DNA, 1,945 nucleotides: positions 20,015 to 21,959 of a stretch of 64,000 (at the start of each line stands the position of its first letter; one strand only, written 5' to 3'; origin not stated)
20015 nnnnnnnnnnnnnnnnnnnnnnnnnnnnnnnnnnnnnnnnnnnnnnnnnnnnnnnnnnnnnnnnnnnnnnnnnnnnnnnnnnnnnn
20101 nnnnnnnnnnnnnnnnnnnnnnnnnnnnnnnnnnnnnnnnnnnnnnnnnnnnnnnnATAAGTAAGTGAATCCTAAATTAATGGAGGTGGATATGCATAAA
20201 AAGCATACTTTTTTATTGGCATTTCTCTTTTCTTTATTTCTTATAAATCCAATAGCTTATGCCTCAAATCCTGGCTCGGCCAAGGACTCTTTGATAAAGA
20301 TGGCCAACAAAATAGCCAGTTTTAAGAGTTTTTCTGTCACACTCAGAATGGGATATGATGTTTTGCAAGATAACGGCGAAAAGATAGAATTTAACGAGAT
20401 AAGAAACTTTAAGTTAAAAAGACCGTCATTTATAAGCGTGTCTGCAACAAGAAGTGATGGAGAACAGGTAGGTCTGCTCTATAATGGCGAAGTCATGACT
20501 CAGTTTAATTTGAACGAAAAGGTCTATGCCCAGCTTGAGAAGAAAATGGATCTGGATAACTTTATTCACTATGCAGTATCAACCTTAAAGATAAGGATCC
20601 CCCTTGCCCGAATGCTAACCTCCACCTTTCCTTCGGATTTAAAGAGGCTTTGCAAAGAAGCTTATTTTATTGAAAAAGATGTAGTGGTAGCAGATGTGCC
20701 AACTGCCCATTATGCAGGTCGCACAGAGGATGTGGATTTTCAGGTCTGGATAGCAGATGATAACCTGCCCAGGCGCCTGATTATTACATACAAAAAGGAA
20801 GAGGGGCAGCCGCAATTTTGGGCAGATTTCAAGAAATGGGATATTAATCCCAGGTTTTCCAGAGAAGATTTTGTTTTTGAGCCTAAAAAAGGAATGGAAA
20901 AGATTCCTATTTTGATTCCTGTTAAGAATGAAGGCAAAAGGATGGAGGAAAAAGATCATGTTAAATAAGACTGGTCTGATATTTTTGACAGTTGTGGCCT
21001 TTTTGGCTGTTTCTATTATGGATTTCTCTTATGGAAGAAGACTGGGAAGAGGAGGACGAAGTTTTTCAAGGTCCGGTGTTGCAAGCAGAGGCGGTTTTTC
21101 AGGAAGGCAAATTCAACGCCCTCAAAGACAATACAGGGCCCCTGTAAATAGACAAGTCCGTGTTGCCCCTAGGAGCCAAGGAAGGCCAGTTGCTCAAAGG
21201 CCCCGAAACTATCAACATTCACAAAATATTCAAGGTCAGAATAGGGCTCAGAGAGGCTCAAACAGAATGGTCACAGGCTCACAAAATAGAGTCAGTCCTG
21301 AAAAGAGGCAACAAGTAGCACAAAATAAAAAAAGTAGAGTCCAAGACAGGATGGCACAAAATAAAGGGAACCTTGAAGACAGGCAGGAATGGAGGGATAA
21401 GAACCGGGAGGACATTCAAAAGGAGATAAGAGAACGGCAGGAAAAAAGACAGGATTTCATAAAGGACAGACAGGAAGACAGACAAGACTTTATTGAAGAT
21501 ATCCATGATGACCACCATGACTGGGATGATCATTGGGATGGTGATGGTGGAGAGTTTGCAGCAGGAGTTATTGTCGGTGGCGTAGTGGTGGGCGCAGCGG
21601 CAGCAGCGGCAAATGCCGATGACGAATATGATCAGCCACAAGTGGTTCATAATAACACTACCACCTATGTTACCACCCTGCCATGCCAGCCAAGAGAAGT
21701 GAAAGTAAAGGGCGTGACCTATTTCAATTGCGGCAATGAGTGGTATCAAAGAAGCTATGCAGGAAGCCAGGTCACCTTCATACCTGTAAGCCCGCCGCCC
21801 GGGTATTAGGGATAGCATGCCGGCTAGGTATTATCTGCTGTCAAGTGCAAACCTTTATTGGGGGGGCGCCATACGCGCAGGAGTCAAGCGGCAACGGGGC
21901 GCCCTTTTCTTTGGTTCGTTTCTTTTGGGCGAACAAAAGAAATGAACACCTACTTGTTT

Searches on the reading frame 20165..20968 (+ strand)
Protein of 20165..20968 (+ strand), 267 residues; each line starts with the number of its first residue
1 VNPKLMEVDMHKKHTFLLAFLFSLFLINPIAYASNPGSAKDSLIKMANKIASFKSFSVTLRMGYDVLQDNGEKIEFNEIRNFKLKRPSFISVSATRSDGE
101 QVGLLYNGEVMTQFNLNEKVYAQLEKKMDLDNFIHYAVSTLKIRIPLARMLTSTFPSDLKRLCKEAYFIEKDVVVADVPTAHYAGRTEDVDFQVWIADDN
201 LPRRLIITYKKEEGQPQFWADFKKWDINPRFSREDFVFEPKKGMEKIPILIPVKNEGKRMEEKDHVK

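Call 20: search_protein_families(library=pfam, proteins=[window:20165-20968:+], max_evalue=0.1)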
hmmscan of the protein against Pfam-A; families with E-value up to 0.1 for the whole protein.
window:20165-20968:+ (267 aa): 1 family
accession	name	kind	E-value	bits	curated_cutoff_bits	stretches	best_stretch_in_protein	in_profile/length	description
PF09865.15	DUF2092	-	2.9e-54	184.1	21.2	1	40-249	2-211/212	Predicted periplasmic protein (DUF2092)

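Call 22: find_encoding_contigs(protein=window:20165-20968:+, flank=6000, max_places=10)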
Protein window:20165-20968:+ (267 aa): no gene with exactly this product is on record in the collection.

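Call 23: find_encoding_contigs(protein=window:20192-20968:+, flank=6000, max_places=10)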
Protein window:20192-20968:+ (258 aa): 3 contigs read that carry it; 2 places shown.
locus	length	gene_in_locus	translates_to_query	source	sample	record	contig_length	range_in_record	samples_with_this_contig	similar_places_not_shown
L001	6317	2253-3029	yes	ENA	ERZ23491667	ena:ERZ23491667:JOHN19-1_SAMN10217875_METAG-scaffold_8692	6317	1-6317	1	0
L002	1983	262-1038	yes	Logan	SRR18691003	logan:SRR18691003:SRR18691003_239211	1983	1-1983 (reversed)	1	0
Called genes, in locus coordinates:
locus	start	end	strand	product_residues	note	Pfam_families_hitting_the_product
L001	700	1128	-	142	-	-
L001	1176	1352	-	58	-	-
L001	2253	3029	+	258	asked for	PF09865:DUF2092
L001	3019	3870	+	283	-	-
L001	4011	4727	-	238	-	PF00902:TatC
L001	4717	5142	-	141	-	PF02416:TatA_B_E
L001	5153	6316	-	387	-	?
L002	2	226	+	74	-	?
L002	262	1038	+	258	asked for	PF09865:DUF2092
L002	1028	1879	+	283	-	-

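Call 68: find_homologous_proteins(query=window:20192-20968:+, max_evalue=1e-20)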
Query window:20192-20968:+ (258 aa): 44 proteins with E <= 1e-20 among 433 candidates.
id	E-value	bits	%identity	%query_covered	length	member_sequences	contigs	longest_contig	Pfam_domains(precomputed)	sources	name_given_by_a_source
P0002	3.9e-166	569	97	100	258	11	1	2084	PF09865.16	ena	-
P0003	3.2e-140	484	83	100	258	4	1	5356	PF09865.16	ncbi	-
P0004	2.4e-106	373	65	96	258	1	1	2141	PF09865.16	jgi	-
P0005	5.3e-105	368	65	96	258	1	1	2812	PF09865.16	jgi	-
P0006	5.0e-79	283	52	95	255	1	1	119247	PF09865.16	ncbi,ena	-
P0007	3.9e-74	267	52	93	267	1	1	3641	PF09865.16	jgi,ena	-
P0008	3.0e-72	261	52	81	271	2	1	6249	PF09865.16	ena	-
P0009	8.3e-66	240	46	95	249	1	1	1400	PF09865.16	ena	-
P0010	4.0e-56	208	45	86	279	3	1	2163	PF09865.16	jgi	jgi:hypothetical protein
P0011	2.6e-55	206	45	87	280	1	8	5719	PF09865.16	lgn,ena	-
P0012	5.8e-55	205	45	88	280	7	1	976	PF09865.16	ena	-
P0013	2.4e-54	202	45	88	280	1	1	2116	PF09865.16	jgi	jgi:hypothetical protein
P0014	3.1e-54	202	44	91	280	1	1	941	PF09865.16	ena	-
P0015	3.4e-54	202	44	86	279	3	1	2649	PF09865.16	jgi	jgi:hypothetical protein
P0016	5.7e-54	201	44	87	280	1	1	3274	PF09865.16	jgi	jgi:hypothetical protein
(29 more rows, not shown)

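Call 69: find_encoding_contigs(protein=P0003, flank=6000)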
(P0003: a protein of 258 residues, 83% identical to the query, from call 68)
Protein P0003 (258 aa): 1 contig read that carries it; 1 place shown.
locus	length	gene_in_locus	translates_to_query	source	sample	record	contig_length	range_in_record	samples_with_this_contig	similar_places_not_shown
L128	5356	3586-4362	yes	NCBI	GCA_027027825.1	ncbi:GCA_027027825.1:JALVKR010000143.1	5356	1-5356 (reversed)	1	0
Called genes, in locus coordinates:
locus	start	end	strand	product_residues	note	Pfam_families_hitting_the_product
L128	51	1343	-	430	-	PF00202:Aminotran_3, PF00155:Aminotran_1_2 (weak)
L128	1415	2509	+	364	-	-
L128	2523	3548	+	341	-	PF01734:Patatin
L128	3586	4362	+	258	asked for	PF09865:DUF2092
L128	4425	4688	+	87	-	-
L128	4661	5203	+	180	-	-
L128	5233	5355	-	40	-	?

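Call 70: find_encoding_contigs(protein=P0006, flank=7000)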
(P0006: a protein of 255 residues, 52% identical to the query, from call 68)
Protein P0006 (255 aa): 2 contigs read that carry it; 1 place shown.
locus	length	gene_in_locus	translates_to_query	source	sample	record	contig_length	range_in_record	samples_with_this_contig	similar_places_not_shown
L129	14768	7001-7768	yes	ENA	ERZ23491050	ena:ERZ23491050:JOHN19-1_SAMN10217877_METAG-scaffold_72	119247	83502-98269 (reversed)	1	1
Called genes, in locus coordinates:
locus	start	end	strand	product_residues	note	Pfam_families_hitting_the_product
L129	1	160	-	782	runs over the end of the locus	PF02861:Clp_N, PF00004:AAA, PF17871:AAA_lid_9, PF07724:AAA_2, PF13401:AAA_22 (weak), PF00004:AAA, PF07728:AAA_5, PF10431:ClpB_D2-small, +8 more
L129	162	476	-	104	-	PF02617:ClpS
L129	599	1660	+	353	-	PF01264:Chorismate_synt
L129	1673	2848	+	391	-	PF13433:Peripla_BP_5, PF13458:Peripla_BP_6, PF01094:ANF_receptor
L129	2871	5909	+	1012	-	PF00989:PAS (weak), PF08448:PAS_4, PF13426:PAS_9, PF00989:PAS (weak), PF13188:PAS_8 (weak), PF13426:PAS_9 (weak), PF02518:HATPase_c, PF00072:Response_reg, +1 more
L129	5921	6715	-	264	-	PF05719:GPP34 (weak)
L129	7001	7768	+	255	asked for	PF09865:DUF2092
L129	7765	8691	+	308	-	-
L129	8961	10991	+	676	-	PF08448:PAS_4, PF13188:PAS_8 (weak), PF13426:PAS_9, PF00158:Sigma54_activat, PF14532:Sigma54_activ_2, PF07728:AAA_5, PF25601:AAA_lid_14, PF02954:HTH_8, +1 more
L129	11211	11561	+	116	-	PF03992:ABM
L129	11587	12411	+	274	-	PF06629:MipA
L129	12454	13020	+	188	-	PF04366:Ysc84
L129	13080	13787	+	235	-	PF13577:SnoaL_4, PF00866:Ring_hydroxyl_B (faint)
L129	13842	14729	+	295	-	PF06314:ADC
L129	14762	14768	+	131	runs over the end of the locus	PF18602:Rap1a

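Call 71: find_encoding_contigs(protein=P0002, flank=6000)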
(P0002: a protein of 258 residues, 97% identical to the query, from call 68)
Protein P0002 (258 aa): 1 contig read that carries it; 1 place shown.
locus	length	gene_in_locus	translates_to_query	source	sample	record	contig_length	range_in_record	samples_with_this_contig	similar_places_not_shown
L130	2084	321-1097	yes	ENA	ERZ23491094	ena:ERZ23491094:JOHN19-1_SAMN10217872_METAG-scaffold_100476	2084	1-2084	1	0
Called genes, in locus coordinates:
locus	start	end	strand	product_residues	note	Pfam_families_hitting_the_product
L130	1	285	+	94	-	?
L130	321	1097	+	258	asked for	PF09865:DUF2092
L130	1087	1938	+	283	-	-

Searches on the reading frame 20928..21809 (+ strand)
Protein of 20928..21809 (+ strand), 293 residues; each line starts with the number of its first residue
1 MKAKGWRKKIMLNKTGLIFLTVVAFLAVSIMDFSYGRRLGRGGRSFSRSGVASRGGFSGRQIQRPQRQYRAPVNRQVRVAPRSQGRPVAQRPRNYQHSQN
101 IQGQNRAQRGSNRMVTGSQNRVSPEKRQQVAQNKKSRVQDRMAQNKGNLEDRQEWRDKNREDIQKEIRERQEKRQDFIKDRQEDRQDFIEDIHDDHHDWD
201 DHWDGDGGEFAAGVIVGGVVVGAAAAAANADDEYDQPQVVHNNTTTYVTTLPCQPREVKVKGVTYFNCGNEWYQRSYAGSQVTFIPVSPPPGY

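Call 20: search_protein_families(library=pfam, proteins=[window:20928-21809:+], max_evalue=0.1)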
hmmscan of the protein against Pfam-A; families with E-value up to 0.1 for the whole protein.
window:20928-21809:+ (293 aa): 2 families
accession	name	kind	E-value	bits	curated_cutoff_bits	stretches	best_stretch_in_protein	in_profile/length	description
PF19749.4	DUF6236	-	0.017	14.7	26.2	1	203-248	270-316/324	Family of unknown function (DUF6236)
PF20125.4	DUF6515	-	0.049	13.9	24.9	1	237-276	126-165/179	Family of unknown function (DUF6515)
